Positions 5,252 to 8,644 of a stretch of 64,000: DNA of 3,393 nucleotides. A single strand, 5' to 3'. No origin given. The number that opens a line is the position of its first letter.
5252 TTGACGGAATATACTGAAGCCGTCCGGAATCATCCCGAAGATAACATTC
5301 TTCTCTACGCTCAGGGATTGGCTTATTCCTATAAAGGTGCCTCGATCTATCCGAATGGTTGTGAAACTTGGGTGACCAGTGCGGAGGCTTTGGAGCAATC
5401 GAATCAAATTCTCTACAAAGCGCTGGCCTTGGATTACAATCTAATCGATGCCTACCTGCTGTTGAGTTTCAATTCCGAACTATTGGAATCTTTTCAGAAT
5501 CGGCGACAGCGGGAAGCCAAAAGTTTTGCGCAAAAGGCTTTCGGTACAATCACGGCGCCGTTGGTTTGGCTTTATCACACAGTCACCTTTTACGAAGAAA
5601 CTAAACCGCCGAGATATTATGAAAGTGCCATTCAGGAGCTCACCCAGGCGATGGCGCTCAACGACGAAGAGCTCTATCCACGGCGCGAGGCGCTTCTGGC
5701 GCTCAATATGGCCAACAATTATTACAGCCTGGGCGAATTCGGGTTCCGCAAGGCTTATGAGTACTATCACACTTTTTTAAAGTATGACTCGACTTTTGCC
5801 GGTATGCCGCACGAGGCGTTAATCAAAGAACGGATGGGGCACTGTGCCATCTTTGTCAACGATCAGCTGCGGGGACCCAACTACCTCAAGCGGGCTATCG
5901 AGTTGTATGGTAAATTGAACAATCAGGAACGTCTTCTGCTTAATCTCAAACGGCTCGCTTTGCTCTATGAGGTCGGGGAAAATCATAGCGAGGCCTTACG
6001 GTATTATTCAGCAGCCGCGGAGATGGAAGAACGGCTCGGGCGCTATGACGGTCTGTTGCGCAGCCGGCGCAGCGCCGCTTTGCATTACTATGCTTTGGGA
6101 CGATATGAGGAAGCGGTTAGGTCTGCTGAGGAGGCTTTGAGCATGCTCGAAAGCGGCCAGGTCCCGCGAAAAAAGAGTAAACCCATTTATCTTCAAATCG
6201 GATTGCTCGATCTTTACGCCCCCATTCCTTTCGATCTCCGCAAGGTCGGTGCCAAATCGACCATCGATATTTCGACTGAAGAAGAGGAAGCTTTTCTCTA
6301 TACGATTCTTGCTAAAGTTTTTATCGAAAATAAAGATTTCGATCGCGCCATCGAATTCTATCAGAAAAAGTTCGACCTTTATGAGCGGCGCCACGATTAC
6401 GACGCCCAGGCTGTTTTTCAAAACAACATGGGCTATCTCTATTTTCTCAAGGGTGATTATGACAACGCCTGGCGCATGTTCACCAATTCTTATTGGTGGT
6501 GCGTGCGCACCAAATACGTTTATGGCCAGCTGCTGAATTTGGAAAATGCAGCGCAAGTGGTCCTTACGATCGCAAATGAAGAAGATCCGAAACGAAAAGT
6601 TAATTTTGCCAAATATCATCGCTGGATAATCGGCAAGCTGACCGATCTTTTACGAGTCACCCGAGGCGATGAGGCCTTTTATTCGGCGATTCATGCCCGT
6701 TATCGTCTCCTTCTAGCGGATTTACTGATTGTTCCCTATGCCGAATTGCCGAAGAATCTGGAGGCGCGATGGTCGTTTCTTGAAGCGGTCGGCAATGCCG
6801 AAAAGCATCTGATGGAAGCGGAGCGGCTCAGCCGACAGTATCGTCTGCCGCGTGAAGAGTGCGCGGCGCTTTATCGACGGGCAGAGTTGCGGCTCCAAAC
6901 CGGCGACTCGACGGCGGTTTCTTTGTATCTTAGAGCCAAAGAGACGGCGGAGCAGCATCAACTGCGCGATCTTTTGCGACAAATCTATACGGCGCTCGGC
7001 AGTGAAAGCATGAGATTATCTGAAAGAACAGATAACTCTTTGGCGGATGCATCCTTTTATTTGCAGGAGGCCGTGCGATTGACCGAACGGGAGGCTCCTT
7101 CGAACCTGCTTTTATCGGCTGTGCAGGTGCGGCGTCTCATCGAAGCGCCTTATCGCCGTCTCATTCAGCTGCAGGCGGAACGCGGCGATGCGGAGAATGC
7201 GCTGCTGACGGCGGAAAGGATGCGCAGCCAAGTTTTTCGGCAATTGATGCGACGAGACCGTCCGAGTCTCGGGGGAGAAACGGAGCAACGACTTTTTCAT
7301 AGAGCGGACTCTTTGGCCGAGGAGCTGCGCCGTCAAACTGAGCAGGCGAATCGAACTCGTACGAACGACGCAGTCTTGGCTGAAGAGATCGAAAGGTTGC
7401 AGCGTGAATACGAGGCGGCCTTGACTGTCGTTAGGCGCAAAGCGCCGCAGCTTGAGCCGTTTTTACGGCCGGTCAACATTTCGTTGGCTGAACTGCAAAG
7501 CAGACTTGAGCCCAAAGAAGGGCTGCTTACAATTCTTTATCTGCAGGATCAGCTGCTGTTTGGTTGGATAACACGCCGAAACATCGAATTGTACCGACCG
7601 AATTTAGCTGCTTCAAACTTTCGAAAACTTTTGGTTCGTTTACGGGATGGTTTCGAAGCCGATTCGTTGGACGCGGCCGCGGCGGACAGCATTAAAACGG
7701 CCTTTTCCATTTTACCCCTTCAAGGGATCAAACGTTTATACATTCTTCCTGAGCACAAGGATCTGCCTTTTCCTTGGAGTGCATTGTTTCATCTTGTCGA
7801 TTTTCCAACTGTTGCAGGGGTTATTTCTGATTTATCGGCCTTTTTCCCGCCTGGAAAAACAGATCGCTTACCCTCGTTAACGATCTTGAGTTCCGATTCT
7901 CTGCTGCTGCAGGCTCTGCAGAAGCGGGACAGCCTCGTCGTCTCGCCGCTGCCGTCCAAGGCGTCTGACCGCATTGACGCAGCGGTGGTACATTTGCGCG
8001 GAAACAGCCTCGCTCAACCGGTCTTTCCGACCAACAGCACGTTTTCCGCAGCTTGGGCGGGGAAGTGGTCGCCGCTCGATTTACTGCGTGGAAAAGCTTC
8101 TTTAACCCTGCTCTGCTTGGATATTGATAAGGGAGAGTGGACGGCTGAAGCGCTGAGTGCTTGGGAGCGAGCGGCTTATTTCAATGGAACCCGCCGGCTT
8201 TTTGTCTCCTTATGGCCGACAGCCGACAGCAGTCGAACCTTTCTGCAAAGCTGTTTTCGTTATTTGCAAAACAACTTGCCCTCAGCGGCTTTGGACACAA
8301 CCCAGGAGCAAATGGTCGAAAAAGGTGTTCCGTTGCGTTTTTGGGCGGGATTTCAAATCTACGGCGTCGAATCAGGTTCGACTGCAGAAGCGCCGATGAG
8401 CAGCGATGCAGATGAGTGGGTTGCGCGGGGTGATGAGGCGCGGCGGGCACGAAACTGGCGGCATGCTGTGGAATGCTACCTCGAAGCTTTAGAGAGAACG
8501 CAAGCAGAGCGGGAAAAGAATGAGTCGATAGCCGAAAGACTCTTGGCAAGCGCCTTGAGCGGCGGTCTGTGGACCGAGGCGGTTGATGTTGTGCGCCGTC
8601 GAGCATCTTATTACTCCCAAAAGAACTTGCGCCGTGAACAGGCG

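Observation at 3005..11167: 2720-aa secreted PD40-propeller / TPR / tandem-CHAT protein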

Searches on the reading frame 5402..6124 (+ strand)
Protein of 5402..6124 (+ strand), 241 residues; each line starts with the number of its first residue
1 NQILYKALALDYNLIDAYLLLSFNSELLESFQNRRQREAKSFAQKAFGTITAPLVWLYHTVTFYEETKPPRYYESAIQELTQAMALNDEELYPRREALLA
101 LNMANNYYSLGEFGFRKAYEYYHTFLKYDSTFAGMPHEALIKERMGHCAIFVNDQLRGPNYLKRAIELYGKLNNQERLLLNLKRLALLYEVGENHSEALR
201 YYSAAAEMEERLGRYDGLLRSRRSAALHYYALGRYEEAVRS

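Call 41: find_related_loci(query=A3, collection=metagenome_contigs, flank=10000)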
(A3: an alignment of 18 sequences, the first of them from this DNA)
Query A3 (241 aa) in metagenome_contigs; peptide patterns used: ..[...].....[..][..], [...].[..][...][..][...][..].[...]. (x = any residue, [..] = any of these).
302 stretches matched a pattern; 66 encode a relative of the query (tblastn E <= 1e-3); 66 distinct loci.
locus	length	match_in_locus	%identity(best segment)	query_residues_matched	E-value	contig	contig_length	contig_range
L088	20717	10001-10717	69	1-239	6e-106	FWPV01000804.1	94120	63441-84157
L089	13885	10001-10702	66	1-234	3e-98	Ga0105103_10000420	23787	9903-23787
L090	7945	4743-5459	56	1-239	2e-85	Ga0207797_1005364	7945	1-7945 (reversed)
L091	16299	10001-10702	54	6-239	9e-79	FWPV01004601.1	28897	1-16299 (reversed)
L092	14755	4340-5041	54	6-239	5e-75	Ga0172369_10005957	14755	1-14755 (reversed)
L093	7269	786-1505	48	1-240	6e-69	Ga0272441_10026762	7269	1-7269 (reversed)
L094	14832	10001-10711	49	3-239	4e-64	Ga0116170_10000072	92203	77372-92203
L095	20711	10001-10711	49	3-239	4e-64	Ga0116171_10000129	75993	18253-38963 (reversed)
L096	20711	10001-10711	49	3-239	3e-64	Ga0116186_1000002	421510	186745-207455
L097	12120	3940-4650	48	3-239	4e-63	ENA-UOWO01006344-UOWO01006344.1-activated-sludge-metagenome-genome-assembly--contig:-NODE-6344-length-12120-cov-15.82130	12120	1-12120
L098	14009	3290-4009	44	1-240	1e-61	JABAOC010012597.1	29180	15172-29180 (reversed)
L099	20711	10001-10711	49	3-239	2e-61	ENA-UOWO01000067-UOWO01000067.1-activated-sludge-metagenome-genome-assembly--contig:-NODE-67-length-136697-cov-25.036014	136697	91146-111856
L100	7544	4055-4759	51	6-240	3e-61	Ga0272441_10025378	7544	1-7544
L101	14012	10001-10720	45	1-240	2e-60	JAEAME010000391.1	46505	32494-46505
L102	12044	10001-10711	48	3-239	1e-59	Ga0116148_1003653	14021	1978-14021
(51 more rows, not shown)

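Call 89: search_protein_representatives(alignment_id=A3)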
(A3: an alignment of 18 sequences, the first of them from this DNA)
Query: 18 sequences, 241 profile positions. Proteins with E-value up to 0.001 (for the whole library): 28434; up to 1e-10: 3894; up to 1e-30: 90. The best 150 are listed.
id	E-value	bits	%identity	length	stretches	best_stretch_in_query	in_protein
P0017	1.3e-124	430.8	-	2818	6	2-241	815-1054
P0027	2.3e-111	387.4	-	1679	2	2-241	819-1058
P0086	1.1e-110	385.2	-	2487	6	2-241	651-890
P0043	2.0e-108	377.8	-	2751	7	1-239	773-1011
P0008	2.5e-107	374.2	-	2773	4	1-241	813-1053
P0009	6.8e-107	372.8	-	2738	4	1-241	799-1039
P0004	7.4e-105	366.1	-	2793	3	1-241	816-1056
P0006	9.3e-105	365.8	-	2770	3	1-241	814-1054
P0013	2.7e-103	361.0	-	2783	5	1-241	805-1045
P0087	2.7e-103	361.0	-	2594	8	1-241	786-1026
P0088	9.7e-102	355.9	-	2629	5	2-241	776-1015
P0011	1.2e-101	355.6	-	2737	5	1-241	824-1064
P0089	2.0e-100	351.6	-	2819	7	2-241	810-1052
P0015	6.3e-100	350.0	-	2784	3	1-241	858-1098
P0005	9.4e-99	346.1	-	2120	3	1-236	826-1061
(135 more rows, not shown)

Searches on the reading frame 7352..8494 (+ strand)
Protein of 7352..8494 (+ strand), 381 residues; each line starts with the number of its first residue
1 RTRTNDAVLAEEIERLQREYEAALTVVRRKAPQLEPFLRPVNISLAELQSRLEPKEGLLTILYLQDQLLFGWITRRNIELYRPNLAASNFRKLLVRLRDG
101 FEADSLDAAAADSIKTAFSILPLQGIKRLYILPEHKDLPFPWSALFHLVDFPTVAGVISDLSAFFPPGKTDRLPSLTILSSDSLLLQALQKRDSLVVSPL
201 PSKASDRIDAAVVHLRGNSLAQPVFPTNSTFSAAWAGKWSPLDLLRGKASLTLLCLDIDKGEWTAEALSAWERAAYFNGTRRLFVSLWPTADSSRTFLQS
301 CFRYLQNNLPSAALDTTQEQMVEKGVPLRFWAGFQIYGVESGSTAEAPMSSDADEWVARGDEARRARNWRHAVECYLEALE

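Call 6: search_protein_families(library=pfam, proteins=[window:7352-8494:+], max_evalue=1)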
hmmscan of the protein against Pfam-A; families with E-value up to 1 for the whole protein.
window:7352-8494:+ (381 aa): 3 families
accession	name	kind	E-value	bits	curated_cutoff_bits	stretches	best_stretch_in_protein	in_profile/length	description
PF12770.12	CHAT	-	2.1e-06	27.9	24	1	264-338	207-288/289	CHAT domain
PF07719.23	TPR_2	-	0.017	15.7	27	1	353-381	1-29/34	Tetratricopeptide repeat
PF25575.1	TPR_BSK1_C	-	0.087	13.1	42.2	0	358-379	47-68/118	Serine/threonine-protein kinase BSK1-like, TPR repeats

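Call 7: search_solved_structures(query=window:7352-8494:+, max_evalue=10, show_alignments=3)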
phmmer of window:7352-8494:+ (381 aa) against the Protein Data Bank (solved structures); distinct sequences matched with E-value up to 10: 1.
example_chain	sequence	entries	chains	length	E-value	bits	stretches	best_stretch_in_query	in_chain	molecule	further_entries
5ege_A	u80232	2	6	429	0.4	13.2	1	87-141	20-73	Ectonucleotide pyrophosphatase/phosphodiesterase family member 6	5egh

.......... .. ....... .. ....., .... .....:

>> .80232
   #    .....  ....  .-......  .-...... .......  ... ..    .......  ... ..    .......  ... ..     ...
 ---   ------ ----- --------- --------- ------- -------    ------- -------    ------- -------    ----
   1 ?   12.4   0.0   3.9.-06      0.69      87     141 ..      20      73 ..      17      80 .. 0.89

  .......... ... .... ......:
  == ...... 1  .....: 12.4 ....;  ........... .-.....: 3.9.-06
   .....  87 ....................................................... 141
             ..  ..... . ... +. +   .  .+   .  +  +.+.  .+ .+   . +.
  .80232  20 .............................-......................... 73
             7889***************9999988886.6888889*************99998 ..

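Call 61: predict_structure(alignment_id=A5)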
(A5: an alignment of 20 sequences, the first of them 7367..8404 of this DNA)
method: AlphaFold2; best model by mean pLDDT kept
length: 346 residues; sequences in the alignment: 20
mean_pLDDT: 86.4   pTM: 0.84
mean pLDDT of the five models: 86.4, 86.1, 85.8, 85.3, 83.7
residues with pLDDT >= 90: 200; 70-90: 103; 50-70: 32; < 50: 11
segments of 3 or more residues with pLDDT < 50: 338-346
pLDDT, mean of each block of 10 residues (from residue 1): 91 89 76 72 90 95 96 96 96 95 94 95 95 96 93 89 56 89 77 70 80 93 89 85 78 94 91 84 84 92 91 95 95 69 34
secondary structure, 60 per line:
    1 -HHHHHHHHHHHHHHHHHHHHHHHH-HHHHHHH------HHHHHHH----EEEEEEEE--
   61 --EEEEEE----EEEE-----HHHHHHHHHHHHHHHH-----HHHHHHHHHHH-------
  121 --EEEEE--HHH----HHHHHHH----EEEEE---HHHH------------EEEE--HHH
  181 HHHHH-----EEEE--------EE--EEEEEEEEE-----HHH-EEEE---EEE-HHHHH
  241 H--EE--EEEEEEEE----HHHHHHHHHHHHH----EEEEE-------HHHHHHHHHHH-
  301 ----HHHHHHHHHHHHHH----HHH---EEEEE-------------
elements in order: H2-25 H27-33 H40-46 E51-58 E63-68 E73-76 H82-97 H103-113 E123-127 H137-143 E148-152 H156-159 E172-175 H178-185 E191-194 E207-215 E225-228 E232-234 H236-241 E248-255 H260-272 E277-281 H289-299 H305-318 E329-333

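Call 65: fold_search(model_id=the predicted structure, library=pdb)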
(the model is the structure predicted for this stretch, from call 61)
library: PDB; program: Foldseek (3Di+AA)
matches with E <= 10: 1488; with E <= 0.001: 23
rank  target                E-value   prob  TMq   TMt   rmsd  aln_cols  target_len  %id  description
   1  7y84_C                7.5e-11  1.00  0.60  0.35   5.1       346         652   14  CryoEM structure of type III-E CRISPR Craspase gRAMP-crRNA in complex with TPR-CHAT protease (released 2022-12-14)
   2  8d9g_A                9.0e-11  1.00  0.62  0.34   8.2       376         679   13  gRAMP-TPR-CHAT Non match PFS target RNA(Craspase) (released 2023-06-14)
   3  7y8t_B                3.5e-10  1.00  0.61  0.34   6.4       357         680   12  Structure of Cas7-11-crRNA in complex with TPR-CHAT (released 2023-06-28)
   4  7y85_D                4.2e-10  1.00  0.59  0.34   5.5       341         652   11  CryoEM structure of type III-E CRISPR Craspase gRAMP-crRNA in complex with TPR-CHAT protease bound to self RNA target (released 2022-12-14)
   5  7x8a_D                4.2e-10  1.00  0.61  0.34   6.6       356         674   13  Cryo-EM structure of a bacterial protein complex (released 2022-11-16)
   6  7xsq_B                4.7e-10  1.00  0.62  0.34   6.6       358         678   11  Structure of the Craspase (released 2022-11-09)
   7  8d9f_A                7.5e-10  1.00  0.63  0.35   4.6       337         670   13  gRAMP-TPR-CHAT (Craspase) (released 2023-06-14)
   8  8eey_B                7.5e-10  1.00  0.63  0.32   8.9       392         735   14  Cas7-11 in complex with DR-mismatched target RNA, Csx29 and Csx30 (released 2022-11-16)
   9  8d9h_E                7.9e-10  1.00  0.64  0.36   5.9       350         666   11  gRAMP-TPR-CHAT match PFS target RNA(Craspase) (released 2023-06-14)
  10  7xsr_C                1.0e-09  1.00  0.64  0.35   4.5       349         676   12  Structure of Craspase-target RNA (released 2022-11-09)
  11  7xss_C                1.7e-09  1.00  0.63  0.36   6.8       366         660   11  Structure of Craspase-CTR (released 2022-11-09)
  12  7y83_D                3.3e-09  1.00  0.60  0.35   6.9       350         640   10  CryoEM structure of type III-E CRISPR Craspase gRAMP-crRNA in complex with TPR-CHAT protease bound to non-self RNA tar (released 2022-12-14)
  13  8gu6_D                4.1e-09  1.00  0.60  0.34   5.8       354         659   12  Structure of the SbCas7-11-crRNA-NTR-Csx29 complex (released 2023-01-18)
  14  7zoq_A                4.4e-09  1.00  0.54  0.26   9.5       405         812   10  Cryo-EM structure of a CRISPR effector in complex with a caspase regulator (released 2022-11-30)
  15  7xc7_D                9.4e-09  1.00  0.58  0.34   5.2       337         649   10  Cryo-EM structure of a bacterial protein complex (released 2022-11-16)
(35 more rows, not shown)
